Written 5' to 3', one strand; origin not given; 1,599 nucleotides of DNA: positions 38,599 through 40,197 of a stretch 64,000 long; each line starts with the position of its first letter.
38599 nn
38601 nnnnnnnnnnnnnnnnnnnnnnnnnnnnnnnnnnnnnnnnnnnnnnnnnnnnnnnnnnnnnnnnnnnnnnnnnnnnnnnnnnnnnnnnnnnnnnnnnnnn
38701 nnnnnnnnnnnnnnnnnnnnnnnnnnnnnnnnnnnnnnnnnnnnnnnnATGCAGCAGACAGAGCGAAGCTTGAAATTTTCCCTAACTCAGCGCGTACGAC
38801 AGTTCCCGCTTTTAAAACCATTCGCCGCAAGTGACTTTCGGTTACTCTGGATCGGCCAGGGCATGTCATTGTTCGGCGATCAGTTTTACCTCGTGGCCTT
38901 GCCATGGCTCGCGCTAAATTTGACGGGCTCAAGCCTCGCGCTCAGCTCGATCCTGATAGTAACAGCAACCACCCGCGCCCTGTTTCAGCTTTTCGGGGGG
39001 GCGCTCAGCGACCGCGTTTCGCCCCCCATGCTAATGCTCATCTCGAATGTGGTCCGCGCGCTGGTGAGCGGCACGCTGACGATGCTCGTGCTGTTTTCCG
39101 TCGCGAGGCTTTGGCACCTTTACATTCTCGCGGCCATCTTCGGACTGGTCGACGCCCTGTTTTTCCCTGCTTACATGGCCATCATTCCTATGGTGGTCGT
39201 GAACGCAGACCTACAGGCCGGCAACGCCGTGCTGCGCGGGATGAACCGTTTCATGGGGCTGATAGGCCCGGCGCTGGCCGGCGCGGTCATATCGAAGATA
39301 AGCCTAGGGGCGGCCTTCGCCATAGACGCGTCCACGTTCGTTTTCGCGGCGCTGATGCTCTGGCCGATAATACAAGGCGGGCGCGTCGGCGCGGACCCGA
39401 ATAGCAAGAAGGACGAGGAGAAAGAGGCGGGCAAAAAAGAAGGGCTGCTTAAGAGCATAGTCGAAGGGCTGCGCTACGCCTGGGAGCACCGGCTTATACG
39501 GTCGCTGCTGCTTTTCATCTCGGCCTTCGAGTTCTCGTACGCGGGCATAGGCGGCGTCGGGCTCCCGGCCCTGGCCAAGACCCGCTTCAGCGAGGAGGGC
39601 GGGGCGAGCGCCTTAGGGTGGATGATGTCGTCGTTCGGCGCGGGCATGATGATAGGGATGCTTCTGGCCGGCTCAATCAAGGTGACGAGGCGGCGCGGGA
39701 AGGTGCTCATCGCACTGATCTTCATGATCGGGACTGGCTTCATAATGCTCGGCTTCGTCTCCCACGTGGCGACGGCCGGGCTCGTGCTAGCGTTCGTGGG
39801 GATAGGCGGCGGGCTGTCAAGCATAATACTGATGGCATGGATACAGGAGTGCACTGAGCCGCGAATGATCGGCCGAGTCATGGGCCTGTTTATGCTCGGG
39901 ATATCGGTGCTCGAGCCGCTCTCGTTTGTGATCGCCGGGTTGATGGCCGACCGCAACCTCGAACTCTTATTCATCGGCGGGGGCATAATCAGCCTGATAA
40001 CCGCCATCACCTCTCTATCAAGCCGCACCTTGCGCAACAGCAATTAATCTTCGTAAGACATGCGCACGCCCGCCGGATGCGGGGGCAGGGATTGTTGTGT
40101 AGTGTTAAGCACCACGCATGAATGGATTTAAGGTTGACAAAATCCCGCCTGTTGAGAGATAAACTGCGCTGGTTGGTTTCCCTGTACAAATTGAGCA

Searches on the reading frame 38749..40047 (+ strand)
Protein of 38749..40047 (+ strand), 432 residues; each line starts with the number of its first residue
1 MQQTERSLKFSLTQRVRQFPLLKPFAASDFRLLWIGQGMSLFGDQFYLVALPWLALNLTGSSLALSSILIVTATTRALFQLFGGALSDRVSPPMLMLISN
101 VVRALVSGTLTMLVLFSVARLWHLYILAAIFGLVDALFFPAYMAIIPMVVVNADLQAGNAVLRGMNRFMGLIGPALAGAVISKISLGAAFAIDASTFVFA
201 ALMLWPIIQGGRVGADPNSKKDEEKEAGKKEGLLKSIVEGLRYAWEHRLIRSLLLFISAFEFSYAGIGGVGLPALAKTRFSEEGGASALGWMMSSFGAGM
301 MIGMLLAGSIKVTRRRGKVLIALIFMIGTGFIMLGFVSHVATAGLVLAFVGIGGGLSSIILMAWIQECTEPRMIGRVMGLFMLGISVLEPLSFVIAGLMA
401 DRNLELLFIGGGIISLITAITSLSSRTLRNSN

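Call 9: search_protein_families(library=pfam, proteins=[window:38749-40047:+])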
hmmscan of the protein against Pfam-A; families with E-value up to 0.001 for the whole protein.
window:38749-40047:+ (432 aa): 2 families
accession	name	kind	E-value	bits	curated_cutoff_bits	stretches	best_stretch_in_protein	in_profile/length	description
PF07690.21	MFS_1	-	2.6e-40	138.8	33.4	2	33-386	1-340/347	Major Facilitator Superfamily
PF05977.19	MFS_3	-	6e-25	88.1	27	1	22-353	4-320/524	Transmembrane secretion effector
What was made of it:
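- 38749..40047 (+): MFS transporter (MFS_1 / MFS_3 'transmembrane secretion effector'), the candidate peptide exporter. Call 9.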

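Call 11: list_cluster_members(proteins=[window:37915-38028:+, window:38110-38193:+, window:38104-38193:+, window:38749-40044:+, window:40303-42765:+])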
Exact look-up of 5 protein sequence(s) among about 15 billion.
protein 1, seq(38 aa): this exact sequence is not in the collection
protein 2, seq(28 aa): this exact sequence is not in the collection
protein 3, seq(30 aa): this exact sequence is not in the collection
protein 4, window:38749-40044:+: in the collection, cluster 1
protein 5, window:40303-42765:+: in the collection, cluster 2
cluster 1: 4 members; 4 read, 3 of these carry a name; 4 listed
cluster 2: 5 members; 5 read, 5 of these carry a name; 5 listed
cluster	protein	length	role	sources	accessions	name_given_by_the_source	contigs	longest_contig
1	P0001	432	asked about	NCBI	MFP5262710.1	MAG: MFS transporter [Blastocatellia bacterium]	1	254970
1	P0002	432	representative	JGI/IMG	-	MFS family permease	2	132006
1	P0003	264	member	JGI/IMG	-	MFS family permease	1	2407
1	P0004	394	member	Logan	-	-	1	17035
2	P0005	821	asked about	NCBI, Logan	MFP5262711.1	MAG: ABC transporter permease [Blastocatellia bacterium]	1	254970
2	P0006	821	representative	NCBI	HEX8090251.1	MAG TPA: ABC transporter permease [Blastocatellia bacterium]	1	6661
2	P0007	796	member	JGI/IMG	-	putative ABC transport system permease protein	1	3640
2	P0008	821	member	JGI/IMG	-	putative ABC transport system permease protein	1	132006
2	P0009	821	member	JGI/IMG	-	putative ABC transport system permease protein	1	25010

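Call 17: find_related_loci(query=window:38749-40044:+, collection=genome_contigs, flank=5000)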
Query window:38749-40044:+ (432 aa) in genome_contigs; peptide patterns used: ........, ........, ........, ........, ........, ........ (x = any residue, [..] = any of these).
127 stretches matched a pattern; 1 encode a relative of the query (tblastn E <= 1e-3); 1 distinct loci.
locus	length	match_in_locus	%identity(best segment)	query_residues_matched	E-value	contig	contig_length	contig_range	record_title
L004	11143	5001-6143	26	10-402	4e-14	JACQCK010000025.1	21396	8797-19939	MAG: Candidatus Roizmanbacteria bacterium isolate NC_groundwater_966_Pr1_S-0.2um_45_16 Montesol18-Sp2_coassembly_scaffol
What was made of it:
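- Tried and rejected: genome_contigs scan with the MFS protein (call 17).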

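Call 22: find_homologous_proteins(query=window:38749-40044:+, max_evalue=1e-40)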
Query window:38749-40044:+ (432 aa): 380 proteins with E <= 1e-40 among 8000 candidates; the best 120 are listed.
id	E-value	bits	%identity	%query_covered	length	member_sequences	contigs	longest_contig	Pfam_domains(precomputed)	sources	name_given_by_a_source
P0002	1.8e-255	866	96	100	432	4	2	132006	PF05977.20,PF07690.22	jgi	jgi:MFS family permease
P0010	1.4e-216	737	84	98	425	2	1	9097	PF05977.20,PF07690.22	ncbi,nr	ncbi:MAG TPA: MFS transporter [Blastocatellia bacterium]|nr:MFS transporter [Blastocatellia bacteriu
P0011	7.0e-215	732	83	98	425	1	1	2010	PF05977.20,PF07690.22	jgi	jgi:MFS family permease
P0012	1.8e-214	731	83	98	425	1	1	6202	PF05977.20,PF07690.22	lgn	-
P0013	3.2e-209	713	80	100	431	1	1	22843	PF05977.20,PF07690.22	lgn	-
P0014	6.7e-206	702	79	100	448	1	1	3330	PF05977.20,PF07690.22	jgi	jgi:MFS family permease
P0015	1.7e-201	688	78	98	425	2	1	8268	PF05977.20,PF07690.22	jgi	jgi:MFS family permease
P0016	7.6e-201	686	83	93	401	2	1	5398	PF05977.20,PF07690.22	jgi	jgi:MFS family permease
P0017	1.2e-197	675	75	100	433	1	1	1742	PF05977.20,PF07690.22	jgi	jgi:MFS family permease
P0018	1.1e-183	629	77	91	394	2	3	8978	PF05977.20,PF07690.22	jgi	jgi:MFS family permease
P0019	6.1e-171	587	91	75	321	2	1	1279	PF05977.20,PF07690.22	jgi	jgi:hypothetical protein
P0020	3.1e-146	506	59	98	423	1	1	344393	PF05977.20,PF07690.22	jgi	jgi:MFS family permease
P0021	7.7e-146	504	57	98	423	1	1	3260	PF05977.20,PF07690.22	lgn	-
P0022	1.7e-145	503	56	99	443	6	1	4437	PF05977.20,PF07690.22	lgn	-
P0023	1.0e-144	501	59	97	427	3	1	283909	PF05977.20,PF07690.22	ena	-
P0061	2.1e-132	460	55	98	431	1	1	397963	PF05977.20,PF07690.22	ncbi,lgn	ncbi:MAG: MFS transporter [Acidobacteriota bacterium]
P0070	1.3e-130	454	53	98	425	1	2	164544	PF05977.20,PF07690.22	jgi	-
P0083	3.4e-128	446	51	96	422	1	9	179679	PF05977.20,PF07690.22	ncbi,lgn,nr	ncbi:MAG TPA: MFS transporter [Blastocatellia bacterium]|nr:MFS transporter [Blastocatellia bacteriu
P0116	1.6e-117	411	49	97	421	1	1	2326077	PF05977.20,PF07690.22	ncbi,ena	-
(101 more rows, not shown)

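Call 23: find_encoding_contigs(protein=P0013, flank=5000, max_places=3)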
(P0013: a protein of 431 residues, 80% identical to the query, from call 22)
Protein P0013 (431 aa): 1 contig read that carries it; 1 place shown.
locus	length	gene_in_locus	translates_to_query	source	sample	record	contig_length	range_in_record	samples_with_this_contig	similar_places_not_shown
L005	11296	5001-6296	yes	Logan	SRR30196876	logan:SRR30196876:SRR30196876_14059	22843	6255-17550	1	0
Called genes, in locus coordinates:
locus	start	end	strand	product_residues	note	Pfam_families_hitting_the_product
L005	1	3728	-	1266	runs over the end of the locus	PF16078:2-oxogl_dehyd_N, PF00198:2-oxoacid_dh, PF00676:E1_dh, PF02779:Transket_pyr, PF16870:OxoGdeHyase_C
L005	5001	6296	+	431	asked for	PF05977:MFS_3, PF07690:MFS_1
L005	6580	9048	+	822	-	PF12704:MacB_PCD, PF02687:FtsX, PF12704:MacB_PCD, PF02687:FtsX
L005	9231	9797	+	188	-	PF01966:HD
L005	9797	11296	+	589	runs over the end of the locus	PF25062:ARM_TT21_N (faint), PF24575:TPR_Slam (faint), PF00515:TPR_1 (faint), PF13181:TPR_8 (faint), PF14559:TPR_19 (weak), PF07719:TPR_2 (weak), PF13432:TPR_16, PF14559:TPR_19 (weak), +5 more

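Call 24: find_encoding_contigs(protein=P0010, flank=5000, max_places=3)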
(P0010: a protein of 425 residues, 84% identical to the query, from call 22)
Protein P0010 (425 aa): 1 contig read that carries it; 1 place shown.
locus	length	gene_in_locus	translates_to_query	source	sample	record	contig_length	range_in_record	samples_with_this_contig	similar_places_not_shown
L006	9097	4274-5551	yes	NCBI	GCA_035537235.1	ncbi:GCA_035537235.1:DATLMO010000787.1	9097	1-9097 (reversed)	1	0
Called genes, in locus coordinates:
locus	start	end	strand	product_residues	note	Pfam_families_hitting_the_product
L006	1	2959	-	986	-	PF16078:2-oxogl_dehyd_N, PF00198:2-oxoacid_dh, PF00676:E1_dh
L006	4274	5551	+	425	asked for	PF05977:MFS_3, PF07690:MFS_1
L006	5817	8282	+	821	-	PF12704:MacB_PCD, PF02687:FtsX, PF12704:MacB_PCD, PF02687:FtsX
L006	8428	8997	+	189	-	PF01966:HD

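Call 25: find_encoding_contigs(protein=P0015, flank=5000, max_places=3)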
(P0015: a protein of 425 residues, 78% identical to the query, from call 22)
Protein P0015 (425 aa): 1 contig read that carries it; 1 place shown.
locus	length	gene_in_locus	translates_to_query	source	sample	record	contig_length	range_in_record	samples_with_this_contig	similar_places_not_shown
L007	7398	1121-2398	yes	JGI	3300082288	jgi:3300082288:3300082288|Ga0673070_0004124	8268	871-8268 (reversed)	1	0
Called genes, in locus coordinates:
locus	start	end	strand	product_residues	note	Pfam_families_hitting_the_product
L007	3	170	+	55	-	?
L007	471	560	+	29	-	-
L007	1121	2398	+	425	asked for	PF05977:MFS_3, PF07690:MFS_1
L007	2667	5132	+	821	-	PF12704:MacB_PCD, PF02687:FtsX, PF12704:MacB_PCD, PF02687:FtsX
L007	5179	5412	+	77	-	PF13711:DUF4160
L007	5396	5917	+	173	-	PF10387:DUF2442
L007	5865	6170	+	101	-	-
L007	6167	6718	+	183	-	PF05685:Uma2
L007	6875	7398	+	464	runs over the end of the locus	?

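Call 26: find_encoding_contigs(protein=P0018, flank=5000, max_places=3)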
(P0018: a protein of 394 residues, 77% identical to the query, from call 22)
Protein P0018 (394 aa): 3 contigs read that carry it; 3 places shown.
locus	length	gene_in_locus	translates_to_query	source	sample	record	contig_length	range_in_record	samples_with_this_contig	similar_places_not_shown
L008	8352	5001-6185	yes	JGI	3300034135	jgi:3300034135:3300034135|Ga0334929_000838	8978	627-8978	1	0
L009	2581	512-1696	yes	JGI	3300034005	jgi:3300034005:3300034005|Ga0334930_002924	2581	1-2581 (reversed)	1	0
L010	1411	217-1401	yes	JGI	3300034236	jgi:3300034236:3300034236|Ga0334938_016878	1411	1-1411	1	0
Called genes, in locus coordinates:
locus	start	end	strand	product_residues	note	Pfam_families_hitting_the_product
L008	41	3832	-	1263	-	-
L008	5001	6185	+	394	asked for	PF05977:MFS_3, PF07690:MFS_1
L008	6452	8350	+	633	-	?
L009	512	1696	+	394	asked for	PF05977:MFS_3, PF07690:MFS_1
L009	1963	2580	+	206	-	?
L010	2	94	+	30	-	?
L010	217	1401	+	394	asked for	PF05977:MFS_3, PF07690:MFS_1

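Call 36: find_encoding_contigs(protein=P0020, flank=6000, max_places=2)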
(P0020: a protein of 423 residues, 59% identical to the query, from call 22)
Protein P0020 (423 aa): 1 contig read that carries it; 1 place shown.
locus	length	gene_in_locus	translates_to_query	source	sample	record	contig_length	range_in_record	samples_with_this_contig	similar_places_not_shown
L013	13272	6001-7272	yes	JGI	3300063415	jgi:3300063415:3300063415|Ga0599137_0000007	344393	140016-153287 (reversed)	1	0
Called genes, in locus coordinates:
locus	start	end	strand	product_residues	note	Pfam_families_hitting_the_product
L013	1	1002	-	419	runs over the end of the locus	PF00890:FAD_binding_2 (weak), PF01134:GIDA (weak), PF01266:DAO (weak), PF01494:FAD_binding_3, PF03486:HI0933_like (weak), PF04820:Trp_halogenase (faint), PF07992:Pyr_redox_2 (weak), PF12831:FAD_oxidored, +2 more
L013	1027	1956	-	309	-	PF13489:Methyltransf_23 (weak), PF01209:Ubie_methyltran, PF08241:Methyltransf_11, PF08242:Methyltransf_12, PF13649:Methyltransf_25, PF13847:Methyltransf_31 (weak)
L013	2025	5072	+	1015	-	PF13424:TPR_12 (weak), PF17874:TPR_MalT, PF13424:TPR_12, PF14559:TPR_19 (weak), PF00158:Sigma54_activat, PF14532:Sigma54_activ_2, PF25601:AAA_lid_14, PF02954:HTH_8, +11 more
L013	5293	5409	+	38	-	-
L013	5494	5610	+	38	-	-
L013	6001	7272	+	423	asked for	PF05977:MFS_3, PF07690:MFS_1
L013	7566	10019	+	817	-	PF12704:MacB_PCD, PF02687:FtsX, PF12704:MacB_PCD, PF02687:FtsX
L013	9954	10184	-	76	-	-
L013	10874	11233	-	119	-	PF02625:XdhC_CoxI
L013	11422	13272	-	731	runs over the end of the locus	PF11028:TMEM260_N, PF00515:TPR_1 (weak)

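Call 37: find_encoding_contigs(protein=P0061, flank=6000, max_places=2)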
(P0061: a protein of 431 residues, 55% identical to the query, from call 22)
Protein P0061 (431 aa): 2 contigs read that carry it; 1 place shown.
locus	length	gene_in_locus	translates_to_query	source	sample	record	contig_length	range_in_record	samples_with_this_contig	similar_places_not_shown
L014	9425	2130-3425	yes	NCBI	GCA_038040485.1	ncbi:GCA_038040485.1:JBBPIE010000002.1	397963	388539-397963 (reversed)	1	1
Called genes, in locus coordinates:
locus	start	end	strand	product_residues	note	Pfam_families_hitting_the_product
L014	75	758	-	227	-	PF13505:OMP_b-brl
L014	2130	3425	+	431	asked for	PF05977:MFS_3, PF07690:MFS_1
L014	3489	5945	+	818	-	PF12704:MacB_PCD, PF02687:FtsX, PF12704:MacB_PCD, PF02687:FtsX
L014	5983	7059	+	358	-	-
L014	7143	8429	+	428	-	PF13490:zf-HC2 (faint)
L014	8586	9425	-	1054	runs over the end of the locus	PF13424:TPR_12 (weak), PF17874:TPR_MalT, PF00515:TPR_1 (weak), PF13424:TPR_12, PF00515:TPR_1, PF13424:TPR_12, PF13424:TPR_12, PF12770:CHAT, +9 more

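Call 41: find_encoding_contigs(protein=P0083, flank=6000, max_places=4)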
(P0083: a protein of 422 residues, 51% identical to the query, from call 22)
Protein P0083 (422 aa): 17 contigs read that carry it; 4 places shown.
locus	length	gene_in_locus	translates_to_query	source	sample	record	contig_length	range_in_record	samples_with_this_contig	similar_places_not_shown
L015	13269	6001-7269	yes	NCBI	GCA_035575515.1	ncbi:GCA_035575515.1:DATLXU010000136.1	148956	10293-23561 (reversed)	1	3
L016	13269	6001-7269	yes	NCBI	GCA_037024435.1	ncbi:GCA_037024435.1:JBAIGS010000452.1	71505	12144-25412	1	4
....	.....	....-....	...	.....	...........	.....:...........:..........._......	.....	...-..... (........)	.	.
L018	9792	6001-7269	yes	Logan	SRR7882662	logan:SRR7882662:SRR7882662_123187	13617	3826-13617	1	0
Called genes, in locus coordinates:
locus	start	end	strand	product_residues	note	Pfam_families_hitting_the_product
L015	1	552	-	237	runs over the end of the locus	PF13489:Methyltransf_23 (weak), PF01209:Ubie_methyltran, PF13847:Methyltransf_31 (weak), PF08241:Methyltransf_11, PF08242:Methyltransf_12 (weak), PF13649:Methyltransf_25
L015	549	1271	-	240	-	PF02353:CMAS, PF01209:Ubie_methyltran, PF13489:Methyltransf_23, PF06325:PrmA, PF13847:Methyltransf_31, PF08241:Methyltransf_11, PF08242:Methyltransf_12, PF13649:Methyltransf_25, +2 more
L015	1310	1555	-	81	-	-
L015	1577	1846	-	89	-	-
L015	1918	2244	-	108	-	-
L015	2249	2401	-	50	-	-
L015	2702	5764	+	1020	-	PF00515:TPR_1 (faint), PF07719:TPR_2 (faint), PF13424:TPR_12, PF00158:Sigma54_activat, PF14532:Sigma54_activ_2, PF07728:AAA_5 (weak), PF25601:AAA_lid_14, PF02954:HTH_8, +8 more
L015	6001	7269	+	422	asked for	PF05977:MFS_3, PF07690:MFS_1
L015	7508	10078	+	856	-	PF12704:MacB_PCD, PF02687:FtsX, PF12704:MacB_PCD, PF02687:FtsX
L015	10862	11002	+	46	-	-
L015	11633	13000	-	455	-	PF13581:HATPase_c_2, PF02518:HATPase_c, PF00512:HisKA, PF02518:HATPase_c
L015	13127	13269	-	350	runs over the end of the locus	PF13581:HATPase_c_2, PF07228:SpoIIE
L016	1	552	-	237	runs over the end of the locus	PF13489:Methyltransf_23 (weak), PF01209:Ubie_methyltran, PF13847:Methyltransf_31 (weak), PF08241:Methyltransf_11, PF08242:Methyltransf_12 (weak), PF13649:Methyltransf_25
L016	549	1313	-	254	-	PF02353:CMAS, PF01209:Ubie_methyltran, PF13489:Methyltransf_23, PF05175:MTS (weak), PF13847:Methyltransf_31, PF08241:Methyltransf_11, PF08242:Methyltransf_12, PF13649:Methyltransf_25, +2 more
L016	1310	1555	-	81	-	-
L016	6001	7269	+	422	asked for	PF05977:MFS_3, PF07690:MFS_1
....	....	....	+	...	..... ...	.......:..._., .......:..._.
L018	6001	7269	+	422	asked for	PF05977:MFS_3, PF07690:MFS_1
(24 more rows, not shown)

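Call 42: find_encoding_contigs(protein=P0116, flank=6000, max_places=2)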
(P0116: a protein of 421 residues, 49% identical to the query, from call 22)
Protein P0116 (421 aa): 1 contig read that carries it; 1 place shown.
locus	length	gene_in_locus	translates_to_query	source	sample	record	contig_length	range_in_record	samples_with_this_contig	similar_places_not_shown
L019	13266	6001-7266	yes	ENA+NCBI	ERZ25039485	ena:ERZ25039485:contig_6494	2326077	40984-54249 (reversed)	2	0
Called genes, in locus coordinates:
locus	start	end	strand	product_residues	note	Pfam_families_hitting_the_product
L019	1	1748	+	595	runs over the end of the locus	PF00708:Acylphosphatase, PF07503:zf-HYPF, PF01300:Sua5_yciO_yrdC, PF17788:HypF_C, PF22521:HypF_C_2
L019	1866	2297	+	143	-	PF22521:HypF_C_2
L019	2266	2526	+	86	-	PF01455:HupF_HypC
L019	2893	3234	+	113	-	PF13580:SIS_2 (weak)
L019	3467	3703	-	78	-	-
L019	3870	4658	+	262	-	PF01924:HypD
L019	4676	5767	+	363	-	PF00586:AIRS, PF02769:AIRS_C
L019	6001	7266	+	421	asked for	PF05977:MFS_3, PF07690:MFS_1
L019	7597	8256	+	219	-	PF12704:MacB_PCD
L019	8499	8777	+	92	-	PF02687:FtsX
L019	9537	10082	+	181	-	PF02687:FtsX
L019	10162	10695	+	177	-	PF13424:TPR_12 (faint), PF00515:TPR_1 (faint)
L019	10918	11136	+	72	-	PF00515:TPR_1 (faint), PF07719:TPR_2 (faint), PF13374:TPR_10 (faint), PF13424:TPR_12, PF13428:TPR_14 (faint), PF13176:TPR_7 (faint)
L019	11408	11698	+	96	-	PF14938:SNAP (weak)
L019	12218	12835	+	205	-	PF00158:Sigma54_activat, PF14532:Sigma54_activ_2, PF07728:AAA_5 (weak)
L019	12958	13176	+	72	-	PF02954:HTH_8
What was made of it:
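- In L019 it is adjacent to MFS/ADOP, but no peptide operon was found within the stretch fetched (call 42).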

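Call 43: find_encoding_contigs(protein=P0070, flank=6000, max_places=2)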
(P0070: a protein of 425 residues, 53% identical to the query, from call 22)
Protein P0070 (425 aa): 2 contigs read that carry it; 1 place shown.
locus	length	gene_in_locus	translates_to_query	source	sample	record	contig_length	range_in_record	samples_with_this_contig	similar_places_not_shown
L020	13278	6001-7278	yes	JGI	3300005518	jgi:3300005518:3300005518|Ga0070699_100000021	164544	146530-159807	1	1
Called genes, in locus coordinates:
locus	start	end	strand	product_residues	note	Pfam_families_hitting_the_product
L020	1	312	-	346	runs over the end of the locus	PF00595:PDZ, PF13180:PDZ_2, PF14685:PDZ_Tricorn (faint), PF17820:PDZ_6, PF00595:PDZ, PF13180:PDZ_2, PF17820:PDZ_6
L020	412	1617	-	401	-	PF01134:GIDA (weak), PF01266:DAO (weak), PF01494:FAD_binding_3, PF03486:HI0933_like (faint), PF04820:Trp_halogenase (faint), PF05834:Lycopene_cycl (faint), PF07992:Pyr_redox_2 (faint), PF12831:FAD_oxidored, +1 more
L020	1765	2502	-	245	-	PF01209:Ubie_methyltran, PF13489:Methyltransf_23 (weak), PF13847:Methyltransf_31, PF08241:Methyltransf_11, PF08242:Methyltransf_12 (weak), PF13649:Methyltransf_25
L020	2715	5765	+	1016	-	PF13424:TPR_12 (weak), PF13424:TPR_12, PF14559:TPR_19 (weak), PF17874:TPR_MalT (weak), PF00158:Sigma54_activat, PF14532:Sigma54_activ_2, PF25601:AAA_lid_14, PF02954:HTH_8, +13 more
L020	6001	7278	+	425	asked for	PF05977:MFS_3, PF07690:MFS_1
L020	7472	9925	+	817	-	PF12704:MacB_PCD, PF02687:FtsX, PF12704:MacB_PCD, PF02687:FtsX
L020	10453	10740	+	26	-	-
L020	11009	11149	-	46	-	-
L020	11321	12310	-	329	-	PF04389:Peptidase_M28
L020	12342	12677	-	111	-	-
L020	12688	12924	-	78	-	-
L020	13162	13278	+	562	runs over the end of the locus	PF13180:PDZ_2 (weak), PF17820:PDZ_6 (weak), PF04932:Wzy_C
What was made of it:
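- Tried and rejected: The adjacency is limited to the window's own clade (calls 36, 41, 43).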

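Call 48: search_protein_families(library=pfam, proteins=[L013:2025-5069:+, L015:2702-5761:+, L020:2715-5762:+], max_evalue=0.00001)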
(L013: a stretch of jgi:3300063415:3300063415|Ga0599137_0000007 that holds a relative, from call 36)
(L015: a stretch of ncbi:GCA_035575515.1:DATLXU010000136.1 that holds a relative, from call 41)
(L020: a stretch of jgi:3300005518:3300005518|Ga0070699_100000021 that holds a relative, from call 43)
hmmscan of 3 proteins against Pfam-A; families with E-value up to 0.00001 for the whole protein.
L013:2025-5069:+ (1015 aa): 16 families
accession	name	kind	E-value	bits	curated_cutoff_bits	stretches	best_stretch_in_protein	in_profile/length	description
PF00158.32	Sigma54_activat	-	1.2e-64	217.5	20.2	1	692-858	2-168/168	Sigma-54 interaction domain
PF13424.12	TPR_12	-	3.3e-34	117.3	30.1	2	293-362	6-76/77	Tetratricopeptide repeat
PF07719.23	TPR_2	-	2e-22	77.8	27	0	211-237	2-28/34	Tetratricopeptide repeat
PF25601.1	AAA_lid_14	-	8.6e-20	70.8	27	1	863-942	1-79/87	AAA+ ATPase lid domain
PF14532.12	Sigma54_activ_2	-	6.8e-19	68.9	25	1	693-862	2-138/138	Sigma-54 interaction domain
PF13181.12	TPR_8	-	1.8e-15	56.1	25.7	0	216-238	7-29/34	Tetratricopeptide repeat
PF00515.34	TPR_1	-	1.9e-15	56.4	27.8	0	215-238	6-29/34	Tetratricopeptide repeat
PF17874.7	TPR_MalT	-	2.5e-14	53.7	45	1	104-272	15-183/336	MalT-like TPR region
PF02954.25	HTH_8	-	2.7e-13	49.9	22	1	971-1010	2-41/42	Bacterial regulatory protein, Fis family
PF13432.12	TPR_16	-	4.6e-13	49.8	32.7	0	16-76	2-58/65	Tetratricopeptide repeat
PF14559.12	TPR_19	-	2.1e-11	44.4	25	1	342-404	2-58/68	Tetratricopeptide repeat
PF14938.12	SNAP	-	3.2e-11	43.6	25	0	426-494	89-158/282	Soluble NSF attachment protein, SNAP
PF13428.12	TPR_14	-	4.2e-11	42.8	23.5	0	371-403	1-33/44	Tetratricopeptide repeat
PF07721.20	TPR_4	-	3.3e-09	36.9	27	0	371-395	1-25/26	Tetratricopeptide repeat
PF13374.12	TPR_10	-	9.7e-07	29.1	27.5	0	292-319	4-31/42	Tetratricopeptide repeat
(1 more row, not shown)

L015:2702-5761:+ (1020 aa): 16 families
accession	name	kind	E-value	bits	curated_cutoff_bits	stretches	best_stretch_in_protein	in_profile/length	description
PF00158.32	Sigma54_activat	-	5.6e-67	225.1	20.2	1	697-863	2-168/168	Sigma-54 interaction domain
PF13424.12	TPR_12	-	6e-31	106.9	30.1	1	298-375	3-74/77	Tetratricopeptide repeat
PF25601.1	AAA_lid_14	-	4.1e-22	78.3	27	1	868-948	1-80/87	AAA+ ATPase lid domain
PF14532.12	Sigma54_activ_2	-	6.2e-20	72.3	25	1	698-867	2-138/138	Sigma-54 interaction domain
PF07719.23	TPR_2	-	9.4e-20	69.5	27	0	351-375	6-30/34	Tetratricopeptide repeat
PF17874.7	TPR_MalT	-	1.3e-14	54.7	45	0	342-499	36-190/336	MalT-like TPR region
PF02954.25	HTH_8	-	3.8e-14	52.6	22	1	976-1015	2-41/42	Bacterial regulatory protein, Fis family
PF00515.34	TPR_1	-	4.6e-12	45.6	27.8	0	353-375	8-30/34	Tetratricopeptide repeat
PF14559.12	TPR_19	-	4.7e-12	46.5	25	0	311-373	4-52/68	Tetratricopeptide repeat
PF13374.12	TPR_10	-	9.8e-12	44.9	27.5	0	255-280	5-30/42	Tetratricopeptide repeat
PF13176.12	TPR_7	-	6.2e-10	38.8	27.9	0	94-126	2-34/36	Tetratricopeptide repeat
PF13181.12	TPR_8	-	4.8e-09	36.1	25.7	0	347-375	2-30/34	Tetratricopeptide repeat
PF13428.12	TPR_14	-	3.5e-08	33.8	23.5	0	14-44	3-33/44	Tetratricopeptide repeat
PF14938.12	SNAP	-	3.6e-08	33.6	25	0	100-241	44-184/282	Soluble NSF attachment protein, SNAP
PF07728.20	AAA_5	-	2.8e-07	31.1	22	1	720-840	2-125/139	AAA domain (dynein-related subfamily)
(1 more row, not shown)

L020:2715-5762:+ (1016 aa): 17 families
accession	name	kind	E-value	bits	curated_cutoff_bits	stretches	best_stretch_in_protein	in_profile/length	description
PF00158.32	Sigma54_activat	-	7.1e-66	221.5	20.2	1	693-859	2-168/168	Sigma-54 interaction domain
PF13424.12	TPR_12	-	4.8e-34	116.8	30.1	1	296-362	8-75/77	Tetratricopeptide repeat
PF07719.23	TPR_2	-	9.5e-23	78.8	27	0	293-320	3-30/34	Tetratricopeptide repeat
PF25601.1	AAA_lid_14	-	2.2e-20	72.7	27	1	864-943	1-79/87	AAA+ ATPase lid domain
PF14532.12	Sigma54_activ_2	-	1e-19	71.6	25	1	694-863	2-138/138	Sigma-54 interaction domain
PF17874.7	TPR_MalT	-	4.5e-16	59.5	45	1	332-484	40-193/336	MalT-like TPR region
PF02954.25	HTH_8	-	4.3e-14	52.4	22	1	972-1011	2-41/42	Bacterial regulatory protein, Fis family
PF00515.34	TPR_1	-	6.9e-14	51.4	27.8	0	171-200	1-30/34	Tetratricopeptide repeat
PF13432.12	TPR_16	-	1.2e-12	48.5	32.7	0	357-396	18-55/65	Tetratricopeptide repeat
PF13181.12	TPR_8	-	3.3e-12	46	25.7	0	296-320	6-30/34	Tetratricopeptide repeat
PF14559.12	TPR_19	-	1.5e-11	44.9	25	1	346-406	5-59/68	Tetratricopeptide repeat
PF14938.12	SNAP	-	2e-10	41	25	0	103-237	47-181/282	Soluble NSF attachment protein, SNAP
PF13428.12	TPR_14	-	2.6e-10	40.4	23.5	0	372-398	1-27/44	Tetratricopeptide repeat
PF07721.20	TPR_4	-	9.4e-10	38.6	27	0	372-396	1-25/26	Tetratricopeptide repeat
PF13374.12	TPR_10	-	2.6e-08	34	27.5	0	296-320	7-31/42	Tetratricopeptide repeat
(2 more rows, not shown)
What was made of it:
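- On RRNPP peptide quorum sensing: The domain order is TPR, then Sigma54_activat, then AAA_lid, then HTH_8 (call 48).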
